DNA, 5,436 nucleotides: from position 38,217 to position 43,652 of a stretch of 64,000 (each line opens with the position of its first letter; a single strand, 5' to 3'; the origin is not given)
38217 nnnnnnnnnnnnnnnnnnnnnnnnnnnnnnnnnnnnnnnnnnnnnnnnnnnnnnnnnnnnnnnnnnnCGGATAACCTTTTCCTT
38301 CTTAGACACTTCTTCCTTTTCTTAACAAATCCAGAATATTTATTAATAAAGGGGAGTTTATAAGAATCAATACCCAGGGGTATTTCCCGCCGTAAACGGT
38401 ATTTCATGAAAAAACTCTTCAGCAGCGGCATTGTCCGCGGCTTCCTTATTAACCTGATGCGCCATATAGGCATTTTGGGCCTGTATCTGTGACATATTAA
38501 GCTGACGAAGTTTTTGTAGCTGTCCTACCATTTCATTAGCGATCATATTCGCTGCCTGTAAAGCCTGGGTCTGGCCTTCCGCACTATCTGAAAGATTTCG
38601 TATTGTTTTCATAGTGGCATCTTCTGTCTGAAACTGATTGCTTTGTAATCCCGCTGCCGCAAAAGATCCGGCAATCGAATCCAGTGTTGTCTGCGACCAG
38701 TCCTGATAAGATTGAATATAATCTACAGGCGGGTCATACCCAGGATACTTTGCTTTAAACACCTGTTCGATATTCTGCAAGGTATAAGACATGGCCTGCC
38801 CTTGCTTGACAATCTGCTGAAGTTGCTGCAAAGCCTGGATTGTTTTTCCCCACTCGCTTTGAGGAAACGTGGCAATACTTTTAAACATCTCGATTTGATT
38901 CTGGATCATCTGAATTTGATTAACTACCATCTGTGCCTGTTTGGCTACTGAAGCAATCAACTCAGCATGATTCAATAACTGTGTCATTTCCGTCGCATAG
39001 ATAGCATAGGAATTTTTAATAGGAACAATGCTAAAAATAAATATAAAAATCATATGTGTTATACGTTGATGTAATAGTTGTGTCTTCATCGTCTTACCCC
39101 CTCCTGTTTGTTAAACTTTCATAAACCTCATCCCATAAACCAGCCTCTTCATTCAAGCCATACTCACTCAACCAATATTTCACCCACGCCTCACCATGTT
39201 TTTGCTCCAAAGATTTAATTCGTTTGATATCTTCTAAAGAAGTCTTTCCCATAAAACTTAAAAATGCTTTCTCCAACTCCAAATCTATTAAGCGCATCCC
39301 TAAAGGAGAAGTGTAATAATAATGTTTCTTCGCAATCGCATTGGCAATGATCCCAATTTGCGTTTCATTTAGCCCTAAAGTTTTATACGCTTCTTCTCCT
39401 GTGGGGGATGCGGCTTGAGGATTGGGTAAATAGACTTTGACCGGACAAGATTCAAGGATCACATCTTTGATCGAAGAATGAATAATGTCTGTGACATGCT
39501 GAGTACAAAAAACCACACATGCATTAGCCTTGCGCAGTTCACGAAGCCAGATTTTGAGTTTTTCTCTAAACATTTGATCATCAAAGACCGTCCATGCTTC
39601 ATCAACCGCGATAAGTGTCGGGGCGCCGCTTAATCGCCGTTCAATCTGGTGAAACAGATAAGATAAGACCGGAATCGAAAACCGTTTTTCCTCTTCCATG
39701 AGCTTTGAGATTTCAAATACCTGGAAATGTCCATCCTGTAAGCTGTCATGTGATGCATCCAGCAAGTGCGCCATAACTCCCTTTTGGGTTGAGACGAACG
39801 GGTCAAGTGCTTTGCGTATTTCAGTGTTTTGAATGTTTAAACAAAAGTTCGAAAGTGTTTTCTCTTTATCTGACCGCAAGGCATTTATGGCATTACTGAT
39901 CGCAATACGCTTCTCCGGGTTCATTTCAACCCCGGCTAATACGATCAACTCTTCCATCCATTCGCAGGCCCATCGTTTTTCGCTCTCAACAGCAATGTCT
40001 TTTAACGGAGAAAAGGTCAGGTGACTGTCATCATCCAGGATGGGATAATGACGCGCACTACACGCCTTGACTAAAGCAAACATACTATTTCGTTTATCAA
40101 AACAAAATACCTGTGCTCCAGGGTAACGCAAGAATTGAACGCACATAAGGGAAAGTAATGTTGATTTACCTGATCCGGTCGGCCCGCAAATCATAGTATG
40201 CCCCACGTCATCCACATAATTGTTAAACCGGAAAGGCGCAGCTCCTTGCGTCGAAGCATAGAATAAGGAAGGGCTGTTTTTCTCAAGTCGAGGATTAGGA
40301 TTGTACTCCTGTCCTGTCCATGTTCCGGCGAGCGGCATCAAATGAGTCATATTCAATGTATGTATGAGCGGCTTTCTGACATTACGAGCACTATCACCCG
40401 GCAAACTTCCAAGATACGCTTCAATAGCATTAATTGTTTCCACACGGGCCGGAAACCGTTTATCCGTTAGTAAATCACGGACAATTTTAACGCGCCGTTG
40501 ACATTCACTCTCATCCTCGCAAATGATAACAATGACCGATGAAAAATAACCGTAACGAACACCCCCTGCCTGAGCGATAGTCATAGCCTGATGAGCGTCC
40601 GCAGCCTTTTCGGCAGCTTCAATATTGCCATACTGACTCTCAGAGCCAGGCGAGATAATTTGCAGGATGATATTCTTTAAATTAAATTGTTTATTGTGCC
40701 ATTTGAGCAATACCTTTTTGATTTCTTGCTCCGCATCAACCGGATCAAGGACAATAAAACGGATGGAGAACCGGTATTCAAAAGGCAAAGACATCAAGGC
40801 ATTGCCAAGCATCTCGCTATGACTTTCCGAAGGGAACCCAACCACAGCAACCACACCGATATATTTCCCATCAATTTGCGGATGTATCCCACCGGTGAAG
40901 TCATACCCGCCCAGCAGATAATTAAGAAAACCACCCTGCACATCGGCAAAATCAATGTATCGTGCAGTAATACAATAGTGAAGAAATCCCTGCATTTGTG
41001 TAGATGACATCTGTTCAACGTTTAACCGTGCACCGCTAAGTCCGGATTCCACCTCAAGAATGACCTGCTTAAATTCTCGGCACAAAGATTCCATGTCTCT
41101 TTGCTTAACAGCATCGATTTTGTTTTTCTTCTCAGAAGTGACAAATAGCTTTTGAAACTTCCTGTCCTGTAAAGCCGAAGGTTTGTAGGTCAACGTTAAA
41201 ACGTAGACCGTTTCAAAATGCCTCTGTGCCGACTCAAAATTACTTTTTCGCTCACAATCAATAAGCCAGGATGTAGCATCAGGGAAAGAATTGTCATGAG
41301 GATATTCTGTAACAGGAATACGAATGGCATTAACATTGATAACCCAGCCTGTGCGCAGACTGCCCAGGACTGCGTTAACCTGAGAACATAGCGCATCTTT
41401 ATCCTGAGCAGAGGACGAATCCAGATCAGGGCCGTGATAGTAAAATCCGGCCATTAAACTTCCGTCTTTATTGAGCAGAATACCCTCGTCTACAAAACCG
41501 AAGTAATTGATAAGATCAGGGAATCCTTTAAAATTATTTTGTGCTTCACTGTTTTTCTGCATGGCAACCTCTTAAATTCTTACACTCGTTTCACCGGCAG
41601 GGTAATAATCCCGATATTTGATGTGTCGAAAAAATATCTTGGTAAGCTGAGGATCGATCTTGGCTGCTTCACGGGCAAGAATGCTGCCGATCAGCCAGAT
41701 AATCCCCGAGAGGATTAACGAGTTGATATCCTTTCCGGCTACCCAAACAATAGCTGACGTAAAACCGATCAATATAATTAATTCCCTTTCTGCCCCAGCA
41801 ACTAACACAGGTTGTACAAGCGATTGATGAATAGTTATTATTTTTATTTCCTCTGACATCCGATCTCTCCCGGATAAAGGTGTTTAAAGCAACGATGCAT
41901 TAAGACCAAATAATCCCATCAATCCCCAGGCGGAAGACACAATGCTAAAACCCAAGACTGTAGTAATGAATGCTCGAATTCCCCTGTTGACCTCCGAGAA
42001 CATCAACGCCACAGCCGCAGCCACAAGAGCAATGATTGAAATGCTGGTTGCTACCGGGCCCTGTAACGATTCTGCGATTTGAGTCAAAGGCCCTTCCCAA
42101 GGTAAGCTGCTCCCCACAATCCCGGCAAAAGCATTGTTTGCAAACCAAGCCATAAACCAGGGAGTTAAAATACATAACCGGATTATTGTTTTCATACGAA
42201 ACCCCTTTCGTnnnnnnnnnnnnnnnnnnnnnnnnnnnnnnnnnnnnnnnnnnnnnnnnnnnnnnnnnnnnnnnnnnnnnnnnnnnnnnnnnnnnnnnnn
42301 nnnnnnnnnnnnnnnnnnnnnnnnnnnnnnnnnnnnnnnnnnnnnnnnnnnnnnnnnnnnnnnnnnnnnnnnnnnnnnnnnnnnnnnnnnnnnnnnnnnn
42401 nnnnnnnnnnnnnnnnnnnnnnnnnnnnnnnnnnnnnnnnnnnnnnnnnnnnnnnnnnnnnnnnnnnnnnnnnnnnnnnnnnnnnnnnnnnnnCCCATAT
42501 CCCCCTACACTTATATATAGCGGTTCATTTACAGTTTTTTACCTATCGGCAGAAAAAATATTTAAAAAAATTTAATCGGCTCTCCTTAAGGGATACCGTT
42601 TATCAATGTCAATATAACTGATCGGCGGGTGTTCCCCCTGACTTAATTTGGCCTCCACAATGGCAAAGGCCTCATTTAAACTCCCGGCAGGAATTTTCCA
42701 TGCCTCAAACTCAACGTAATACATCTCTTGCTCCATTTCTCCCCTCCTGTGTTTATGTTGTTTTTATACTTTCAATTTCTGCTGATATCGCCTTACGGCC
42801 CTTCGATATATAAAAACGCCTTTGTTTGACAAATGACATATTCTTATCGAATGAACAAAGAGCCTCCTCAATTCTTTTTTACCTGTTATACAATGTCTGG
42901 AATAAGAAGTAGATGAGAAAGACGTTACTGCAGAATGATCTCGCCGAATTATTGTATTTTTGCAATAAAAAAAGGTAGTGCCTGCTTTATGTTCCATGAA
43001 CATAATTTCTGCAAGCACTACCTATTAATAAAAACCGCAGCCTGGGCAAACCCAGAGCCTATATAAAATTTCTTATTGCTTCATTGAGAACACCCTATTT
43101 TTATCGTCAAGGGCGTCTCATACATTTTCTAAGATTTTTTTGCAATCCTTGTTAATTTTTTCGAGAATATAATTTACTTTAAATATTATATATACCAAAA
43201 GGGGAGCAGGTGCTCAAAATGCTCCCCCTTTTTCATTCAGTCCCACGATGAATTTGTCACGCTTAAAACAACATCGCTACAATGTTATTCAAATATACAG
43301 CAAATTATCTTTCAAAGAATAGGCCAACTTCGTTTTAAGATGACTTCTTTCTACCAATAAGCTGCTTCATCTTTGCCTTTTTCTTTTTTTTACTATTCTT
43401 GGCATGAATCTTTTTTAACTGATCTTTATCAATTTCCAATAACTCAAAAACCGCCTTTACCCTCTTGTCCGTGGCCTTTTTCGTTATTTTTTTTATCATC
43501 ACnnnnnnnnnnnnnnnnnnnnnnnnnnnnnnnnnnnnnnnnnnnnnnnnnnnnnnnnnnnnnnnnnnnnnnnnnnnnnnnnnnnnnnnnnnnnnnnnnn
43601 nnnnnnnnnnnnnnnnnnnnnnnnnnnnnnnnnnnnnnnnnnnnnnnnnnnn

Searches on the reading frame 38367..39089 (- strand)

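Call 11: search_protein_families(library=pfam, proteins=[window:38367-39089:-], max_evalue=0.01)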
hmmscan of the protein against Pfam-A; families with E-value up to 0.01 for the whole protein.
window:38367-39089:- (240 aa): 0 families

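Call 53: search_protein_families(library=pfam, proteins=[window:38367-39089:-], max_evalue=10)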
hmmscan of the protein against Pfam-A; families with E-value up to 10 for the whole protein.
window:38367-39089:- (240 aa): 8 families
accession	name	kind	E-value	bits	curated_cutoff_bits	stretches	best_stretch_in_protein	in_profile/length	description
PF09577.15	Spore_YpjB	-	0.045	14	24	1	148-195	34-81/230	Sporulation protein YpjB (SpoYpjB)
PF25773.1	TPR_ANAPC2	-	0.086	13.3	27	1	49-112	5-63/111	ANAPC2-like, TPR repeats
PF10557.15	Cullin_Nedd8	-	0.13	12.8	36.9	1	39-67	20-49/63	Cullin protein neddylation domain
PF14790.11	THDPS_N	-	1.5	9.1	25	1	18-101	40-122/167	Tetrahydrodipicolinate N-succinyltransferase N-terminal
PF19753.4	DUF6240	-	1.7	8.4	26.6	1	36-110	29-108/276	Family of unknown function (DUF6240)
PF03954.19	Lectin_N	-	2.1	8.7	28.3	1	147-215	56-125/140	Hepatic lectin, N-terminal domain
PF10157.14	BORCS6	-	4.6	7.9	35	1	32-69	63-100/101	BLOC-1-related complex sub-unit 6 C-terminal helix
PF03955.20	Adeno_PIX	-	5.5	7.9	27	1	23-105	35-112/113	Adenovirus hexon-associated protein (IX)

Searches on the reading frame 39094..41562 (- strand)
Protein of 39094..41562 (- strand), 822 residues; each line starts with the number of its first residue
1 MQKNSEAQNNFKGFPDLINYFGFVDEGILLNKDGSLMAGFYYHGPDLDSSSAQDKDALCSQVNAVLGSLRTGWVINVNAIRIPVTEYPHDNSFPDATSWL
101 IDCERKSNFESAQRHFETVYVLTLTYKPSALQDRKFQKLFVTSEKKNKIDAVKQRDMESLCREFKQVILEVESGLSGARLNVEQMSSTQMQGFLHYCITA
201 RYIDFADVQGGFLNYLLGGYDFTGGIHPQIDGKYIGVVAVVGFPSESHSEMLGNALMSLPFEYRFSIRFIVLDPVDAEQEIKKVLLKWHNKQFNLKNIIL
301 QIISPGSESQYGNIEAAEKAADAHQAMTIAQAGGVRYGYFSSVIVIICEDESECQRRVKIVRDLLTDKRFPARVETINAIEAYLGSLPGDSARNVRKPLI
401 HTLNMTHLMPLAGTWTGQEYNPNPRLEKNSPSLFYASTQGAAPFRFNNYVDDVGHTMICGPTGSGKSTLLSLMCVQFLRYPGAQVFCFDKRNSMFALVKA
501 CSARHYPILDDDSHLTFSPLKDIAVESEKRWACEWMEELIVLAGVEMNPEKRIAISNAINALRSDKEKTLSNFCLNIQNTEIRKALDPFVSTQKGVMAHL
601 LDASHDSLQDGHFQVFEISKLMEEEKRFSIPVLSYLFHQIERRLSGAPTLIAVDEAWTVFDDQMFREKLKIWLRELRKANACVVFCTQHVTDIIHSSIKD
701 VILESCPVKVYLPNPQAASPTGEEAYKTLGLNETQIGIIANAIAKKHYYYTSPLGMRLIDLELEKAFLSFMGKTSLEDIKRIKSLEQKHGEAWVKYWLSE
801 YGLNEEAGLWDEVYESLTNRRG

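Call 73: find_homologous_proteins(query=window:39094-41562:-, max_evalue=1e-100)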
Query window:39094-41562:- (822 aa): 1105 proteins with E <= 1e-100 among 8000 candidates; the best 120 are listed.
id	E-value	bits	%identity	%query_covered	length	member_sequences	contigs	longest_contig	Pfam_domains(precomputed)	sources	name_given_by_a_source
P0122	0.0e+0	1900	100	100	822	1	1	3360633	PF19044.7,PF27097.1,PF12846.14,PF03135.20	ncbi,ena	-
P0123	9.9e-296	1001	54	98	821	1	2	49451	PF19044.7,PF27097.1,PF01935.24,PF03135.20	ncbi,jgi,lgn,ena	-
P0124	4.5e-295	999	55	97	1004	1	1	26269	PF05101.19,PF19044.7,PF27097.1,PF12846.14,PF03135.20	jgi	jgi:type IV secretion system protein VirB4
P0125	4.2e-292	989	53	98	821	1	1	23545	PF19044.7,PF27097.1,PF03135.20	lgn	-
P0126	1.0e-285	968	54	98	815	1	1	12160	PF19044.7,PF27097.1,PF12846.14,PF03135.20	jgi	-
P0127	1.7e-282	957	53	98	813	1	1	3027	PF19044.7,PF27097.1,PF01935.24,PF12846.14,PF03135.20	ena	-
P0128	1.1e-280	951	53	97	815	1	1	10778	PF19044.7,PF27097.1,PF12846.14,PF03135.20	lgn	-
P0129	1.1e-280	951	52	98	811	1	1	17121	PF19044.7,PF27097.1,PF13401.13,PF12846.14,PF03135.20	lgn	-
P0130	2.4e-279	947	52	97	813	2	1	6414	PF19044.7,PF27097.1,PF12846.14,PF03135.20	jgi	-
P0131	4.3e-262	890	49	99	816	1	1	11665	PF19044.7,PF27097.1,PF03135.20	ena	-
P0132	8.0e-254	863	49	99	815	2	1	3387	PF19044.7,PF27097.1,PF12846.14,PF03135.20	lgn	-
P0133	3.5e-250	851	47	99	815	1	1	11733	PF19044.7,PF27097.1,PF03135.20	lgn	-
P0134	3.3e-248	844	46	97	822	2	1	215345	PF27097.1,PF03135.20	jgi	jgi:type IV secretion system protein VirB4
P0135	6.4e-231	787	46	98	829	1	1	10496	PF19044.7,PF27097.1,PF03135.20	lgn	-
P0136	2.5e-228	778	46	97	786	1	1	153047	PF19044.7,PF27097.1,PF01935.24,PF03135.20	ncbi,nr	ncbi:MAG: conjugal transfer protein TrbE [Candidatus Omnitrophica bacterium]|nr:conjugal transfer pr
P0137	6.6e-228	777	46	98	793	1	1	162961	PF19044.7,PF27097.1,PF01935.24,PF03135.20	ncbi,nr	ncbi:MAG: DUF87 domain-containing protein [Candidatus Omnitrophica bacterium]|nr:DUF87 domain-contai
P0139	1.7e-227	776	46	97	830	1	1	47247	PF19044.7,PF27097.1,PF01935.24,PF03135.20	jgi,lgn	jgi:type IV secretion system protein VirB4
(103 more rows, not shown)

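Call 74: find_encoding_contigs(protein=P0123, flank=10000, max_places=1)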
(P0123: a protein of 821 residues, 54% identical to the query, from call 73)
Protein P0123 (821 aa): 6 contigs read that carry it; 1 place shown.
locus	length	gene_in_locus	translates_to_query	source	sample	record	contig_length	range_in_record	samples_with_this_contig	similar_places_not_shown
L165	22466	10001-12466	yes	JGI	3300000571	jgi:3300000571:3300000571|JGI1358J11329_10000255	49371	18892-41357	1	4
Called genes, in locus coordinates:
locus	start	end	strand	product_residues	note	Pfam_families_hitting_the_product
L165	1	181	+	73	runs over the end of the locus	-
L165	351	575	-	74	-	PF13560:HTH_31, PF12844:HTH_19, PF01381:HTH_3, PF13443:HTH_26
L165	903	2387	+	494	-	PF00515:TPR_1 (faint), PF07719:TPR_2 (faint)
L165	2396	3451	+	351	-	PF08308:PEGA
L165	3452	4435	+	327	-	PF03783:CsgG (weak)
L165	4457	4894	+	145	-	PF07233:DUF1425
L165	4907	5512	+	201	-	PF13036:LpoB, PF03783:CsgG (weak), PF11684:DUF3280 (weak)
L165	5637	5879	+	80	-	-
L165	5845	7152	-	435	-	PF00989:PAS (faint), PF08448:PAS_4 (weak)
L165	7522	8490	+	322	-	-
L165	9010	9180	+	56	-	-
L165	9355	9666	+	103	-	PF04956:TrbC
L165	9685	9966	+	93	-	PF05101:VirB3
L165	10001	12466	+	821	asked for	PF27097:VirB4_TrbE_N, PF03135:CagE_TrbE_VirB, PF01935:DUF87 (faint), PF19044:P-loop_TraG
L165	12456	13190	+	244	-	-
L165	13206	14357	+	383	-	PF04610:TrbL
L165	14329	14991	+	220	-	PF04335:VirB8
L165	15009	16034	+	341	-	PF03524:CagX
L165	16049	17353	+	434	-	PF03743:TrbI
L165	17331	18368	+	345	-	PF00437:T2SSE, PF27713:UCP018868 (weak), PF04851:ResIII (weak), PF00270:DEAD (weak), PF01580:FtsK_SpoIIIE (weak)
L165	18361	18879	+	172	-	-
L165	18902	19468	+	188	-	-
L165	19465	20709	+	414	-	-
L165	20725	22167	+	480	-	PF03432:Relaxase (weak), PF11843:DUF3363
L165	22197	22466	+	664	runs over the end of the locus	PF02534:T4SS-DNA_transf, PF10412:TrwB_AAD_bind, PF12696:TraG-D_C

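Call 75: find_encoding_contigs(protein=P0124, flank=10000, max_places=1)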
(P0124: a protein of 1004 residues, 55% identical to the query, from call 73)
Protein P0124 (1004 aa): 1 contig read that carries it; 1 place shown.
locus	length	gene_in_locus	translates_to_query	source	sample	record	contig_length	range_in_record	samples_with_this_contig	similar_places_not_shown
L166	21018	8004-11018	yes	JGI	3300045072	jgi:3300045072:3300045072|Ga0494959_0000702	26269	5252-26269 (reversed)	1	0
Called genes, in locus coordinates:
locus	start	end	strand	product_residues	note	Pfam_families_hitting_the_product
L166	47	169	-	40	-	-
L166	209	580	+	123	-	PF01435:Peptidase_M48 (weak)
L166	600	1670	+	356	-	-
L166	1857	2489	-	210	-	PF13610:DDE_Tnp_IS240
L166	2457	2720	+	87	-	-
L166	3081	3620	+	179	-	-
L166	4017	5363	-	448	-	PF00989:PAS (faint), PF08448:PAS_4 (weak), PF13426:PAS_9 (weak)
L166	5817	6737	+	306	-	-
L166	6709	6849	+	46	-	-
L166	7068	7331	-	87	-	-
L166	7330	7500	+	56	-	-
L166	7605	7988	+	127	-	PF04956:TrbC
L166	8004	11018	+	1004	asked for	PF05101:VirB3, PF27097:VirB4_TrbE_N, PF03135:CagE_TrbE_VirB, PF12846:AAA_10 (faint), PF19044:P-loop_TraG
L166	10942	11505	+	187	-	-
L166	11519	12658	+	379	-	PF04610:TrbL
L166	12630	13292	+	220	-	PF04335:VirB8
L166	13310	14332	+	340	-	PF03524:CagX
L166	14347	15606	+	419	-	PF03743:TrbI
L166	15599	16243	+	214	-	PF00437:T2SSE, PF01580:FtsK_SpoIIIE (weak), PF13555:AAA_29 (faint)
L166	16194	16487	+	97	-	-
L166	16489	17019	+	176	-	-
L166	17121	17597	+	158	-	-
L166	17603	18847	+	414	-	-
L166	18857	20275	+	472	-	PF03432:Relaxase (weak), PF11843:DUF3363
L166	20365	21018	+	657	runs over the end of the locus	PF02534:T4SS-DNA_transf, PF10412:TrwB_AAD_bind, PF12696:TraG-D_C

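Call 76: find_encoding_contigs(protein=P0125, flank=10000, max_places=1)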
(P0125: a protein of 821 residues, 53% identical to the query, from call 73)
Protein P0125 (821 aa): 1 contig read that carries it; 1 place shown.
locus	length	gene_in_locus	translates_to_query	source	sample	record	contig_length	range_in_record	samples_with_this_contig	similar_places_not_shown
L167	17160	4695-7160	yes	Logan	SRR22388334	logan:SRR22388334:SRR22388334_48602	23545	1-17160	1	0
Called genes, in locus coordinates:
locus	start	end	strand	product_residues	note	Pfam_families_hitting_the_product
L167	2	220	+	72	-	?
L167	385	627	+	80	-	-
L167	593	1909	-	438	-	PF08448:PAS_4 (weak), PF00989:PAS (faint)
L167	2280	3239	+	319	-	-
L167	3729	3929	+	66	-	-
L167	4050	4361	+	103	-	PF04956:TrbC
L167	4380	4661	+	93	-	PF05101:VirB3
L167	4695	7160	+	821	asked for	PF27097:VirB4_TrbE_N, PF03135:CagE_TrbE_VirB, PF19044:P-loop_TraG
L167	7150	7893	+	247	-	-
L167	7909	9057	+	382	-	PF04610:TrbL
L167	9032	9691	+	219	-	PF04335:VirB8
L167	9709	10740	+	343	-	PF03524:CagX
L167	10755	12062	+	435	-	PF03743:TrbI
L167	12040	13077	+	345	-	PF00437:T2SSE, PF27713:UCP018868 (weak), PF04851:ResIII (weak), PF00270:DEAD (weak), PF01580:FtsK_SpoIIIE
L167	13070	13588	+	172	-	-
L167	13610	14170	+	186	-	-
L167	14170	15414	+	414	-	-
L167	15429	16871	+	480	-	PF03432:Relaxase (weak), PF11843:DUF3363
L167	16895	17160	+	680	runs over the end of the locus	PF02534:T4SS-DNA_transf, PF10412:TrwB_AAD_bind, PF12696:TraG-D_C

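Call 84: find_encoding_contigs(protein=P0136, flank=10000, max_places=1)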
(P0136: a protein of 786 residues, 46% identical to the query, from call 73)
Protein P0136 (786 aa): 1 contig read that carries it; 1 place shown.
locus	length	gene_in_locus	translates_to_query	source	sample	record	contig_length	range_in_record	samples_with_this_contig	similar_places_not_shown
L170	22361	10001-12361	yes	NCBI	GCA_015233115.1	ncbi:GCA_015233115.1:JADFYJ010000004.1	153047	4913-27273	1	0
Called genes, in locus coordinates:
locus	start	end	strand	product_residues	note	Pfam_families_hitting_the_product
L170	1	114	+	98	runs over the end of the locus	PF02518:HATPase_c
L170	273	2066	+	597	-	PF07655:Secretin_N_2 (weak), PF00263:Secretin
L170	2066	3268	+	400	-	-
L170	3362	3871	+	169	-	-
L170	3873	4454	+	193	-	-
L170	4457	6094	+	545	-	PF13401:AAA_22 (faint), PF00437:T2SSE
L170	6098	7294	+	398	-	PF00482:T2SSF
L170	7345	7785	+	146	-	PF07963:N_methyl (weak)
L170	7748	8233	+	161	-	-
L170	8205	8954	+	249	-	-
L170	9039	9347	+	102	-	PF04956:TrbC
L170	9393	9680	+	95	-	PF10543:ORF6N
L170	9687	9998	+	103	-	PF05101:VirB3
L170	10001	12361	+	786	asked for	PF27097:VirB4_TrbE_N, PF03135:CagE_TrbE_VirB, PF01935:DUF87 (faint), PF19044:P-loop_TraG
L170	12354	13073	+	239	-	-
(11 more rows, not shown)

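Call 85: find_encoding_contigs(protein=P0137, flank=10000, max_places=1)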
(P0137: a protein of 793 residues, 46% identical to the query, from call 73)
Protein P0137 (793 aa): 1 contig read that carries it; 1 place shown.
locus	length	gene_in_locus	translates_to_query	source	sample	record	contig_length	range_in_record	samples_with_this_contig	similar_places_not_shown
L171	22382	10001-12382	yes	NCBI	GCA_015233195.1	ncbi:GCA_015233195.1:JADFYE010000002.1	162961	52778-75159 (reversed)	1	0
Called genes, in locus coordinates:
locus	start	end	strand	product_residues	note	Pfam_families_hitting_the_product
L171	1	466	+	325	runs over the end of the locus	PF08003:Methyltransf_9, PF13489:Methyltransf_23, PF13847:Methyltransf_31 (faint)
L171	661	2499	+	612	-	PF00263:Secretin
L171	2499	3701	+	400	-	-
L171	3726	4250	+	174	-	-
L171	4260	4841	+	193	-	-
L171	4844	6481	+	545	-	PF05157:MshEN (weak), PF00437:T2SSE, PF13191:AAA_16 (weak), PF13401:AAA_22 (faint)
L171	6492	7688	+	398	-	PF00482:T2SSF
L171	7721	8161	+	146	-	PF07963:N_methyl (weak)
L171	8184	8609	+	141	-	-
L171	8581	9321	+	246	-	-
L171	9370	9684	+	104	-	PF04956:TrbC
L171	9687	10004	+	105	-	PF05101:VirB3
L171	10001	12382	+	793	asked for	PF27097:VirB4_TrbE_N, PF03135:CagE_TrbE_VirB, PF01935:DUF87 (faint), PF19044:P-loop_TraG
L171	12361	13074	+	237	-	-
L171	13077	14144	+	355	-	PF04610:TrbL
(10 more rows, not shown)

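Call 86: find_encoding_contigs(protein=P0139, flank=10000, max_places=1)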
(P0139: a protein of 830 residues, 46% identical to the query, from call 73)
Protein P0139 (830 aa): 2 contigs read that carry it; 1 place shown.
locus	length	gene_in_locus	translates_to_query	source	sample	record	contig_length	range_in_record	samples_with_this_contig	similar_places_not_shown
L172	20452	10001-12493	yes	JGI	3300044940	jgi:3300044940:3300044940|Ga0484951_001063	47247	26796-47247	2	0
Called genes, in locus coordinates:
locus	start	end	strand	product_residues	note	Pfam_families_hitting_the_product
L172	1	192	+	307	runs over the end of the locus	PF13182:DUF4007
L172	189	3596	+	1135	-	-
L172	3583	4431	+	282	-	PF01507:PAPS_reduct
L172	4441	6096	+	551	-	PF00270:DEAD, PF04851:ResIII, PF18766:SWI2_SNF2, PF00271:Helicase_C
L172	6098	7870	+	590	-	PF13589:HATPase_c_3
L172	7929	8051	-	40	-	-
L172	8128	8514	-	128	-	PF01850:PIN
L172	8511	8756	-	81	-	PF02604:PhdYeFM_antitox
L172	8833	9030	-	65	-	-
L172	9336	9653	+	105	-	PF04956:TrbC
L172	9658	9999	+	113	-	PF05101:VirB3 (weak)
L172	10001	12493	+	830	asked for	PF27097:VirB4_TrbE_N, PF03135:CagE_TrbE_VirB, PF01935:DUF87 (weak), PF19044:P-loop_TraG (weak)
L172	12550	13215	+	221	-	-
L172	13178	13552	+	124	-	-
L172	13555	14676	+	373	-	PF04610:TrbL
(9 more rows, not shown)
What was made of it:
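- Tried and rejected: These turned out to be relaxase-less secretion loci and were uninformative (calls 84-86).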

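Call 99: search_protein_families(library=ncbifam, proteins=[L165:7522-8490:+, L166:5817-6737:+, L167:2280-3239:+, L165:19465-20709:+], max_evalue=0.1)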
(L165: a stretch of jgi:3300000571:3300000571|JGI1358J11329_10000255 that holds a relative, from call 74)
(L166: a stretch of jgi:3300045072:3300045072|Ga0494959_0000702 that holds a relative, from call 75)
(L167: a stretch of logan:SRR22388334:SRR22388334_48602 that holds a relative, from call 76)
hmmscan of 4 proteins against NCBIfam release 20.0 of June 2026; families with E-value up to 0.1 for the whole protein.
L165:7522-8490:+ (322 aa): 2 families
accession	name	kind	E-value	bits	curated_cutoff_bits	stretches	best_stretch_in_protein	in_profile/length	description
TIGR02937.1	sigma70-ECF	superfamily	0.001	18.7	42.9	1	28-165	10-129/165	sigma-70 family RNA polymerase sigma factor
NF009174.0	PRK12522.1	equivalog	0.0011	18.9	217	1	56-165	28-131/175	RNA polymerase sigma factor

L166:5817-6737:+ (306 aa): 1 family
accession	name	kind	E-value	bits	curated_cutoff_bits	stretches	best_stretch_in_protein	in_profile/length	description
TIGR02985.1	Sig70_bacteroi1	subfamily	0.0027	17.9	126.4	1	51-137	25-106/162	RNA polymerase sigma-70 factor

L167:2280-3239:+ (319 aa): 0 families

L165:19465-20709:+ (414 aa): 6 families
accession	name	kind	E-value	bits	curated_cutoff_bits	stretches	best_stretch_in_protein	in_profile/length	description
NF010401.0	PRK13825.1-5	equivalog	2.6e-59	201.4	500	1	12-413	16-406/407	conjugal transfer protein TraB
NF010400.0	PRK13825.1-4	subfamily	1.5e-45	155.9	608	1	1-413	1-386/387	conjugal transfer protein TraB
NF010398.0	PRK13825.1-2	subfamily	8.8e-44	150.1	316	1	9-413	5-391/392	carbon-nitrogen hydrolase family protein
NF010397.0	PRK13825.1-1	equivalog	7.3e-27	94.4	882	1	15-413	33-435/436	conjugal transfer protein TraB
NF010399.0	PRK13825.1-3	equivalog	2e-26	92.9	863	1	20-414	21-407/417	conjugal transfer protein TraB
TIGR00546.1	lnt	equivalog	8.7e-07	28.4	132.9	1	135-299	92-258/395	apolipoprotein N-acyltransferase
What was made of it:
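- On Sigma-70/ECF sigma factor (the neighbouring 305-aa protein): Syntenic relatives give E = 0.001-0.003 (call 99).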

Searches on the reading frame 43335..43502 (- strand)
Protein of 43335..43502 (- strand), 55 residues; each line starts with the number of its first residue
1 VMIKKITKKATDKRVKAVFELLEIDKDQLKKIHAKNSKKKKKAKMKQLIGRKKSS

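Call 10: search_protein_families(library=pfam, proteins=[window:43335-43502:-], max_evalue=0.01)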
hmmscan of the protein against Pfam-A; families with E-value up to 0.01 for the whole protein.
window:43335-43502:- (55 aa): 0 families

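Call 53: search_protein_families(library=pfam, proteins=[window:43335-43502:-], max_evalue=10)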
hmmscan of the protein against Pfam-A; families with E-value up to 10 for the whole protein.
window:43335-43502:- (55 aa): 2 families
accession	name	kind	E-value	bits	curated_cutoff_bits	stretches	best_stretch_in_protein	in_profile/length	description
PF21433.2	M3K_C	-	0.022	15.6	27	1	4-51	28-75/105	Mevalonate-3-kinase, C-terminal domain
PF07765.17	KIP1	-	0.089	13.4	33.9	1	7-41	19-53/74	KIP1-like protein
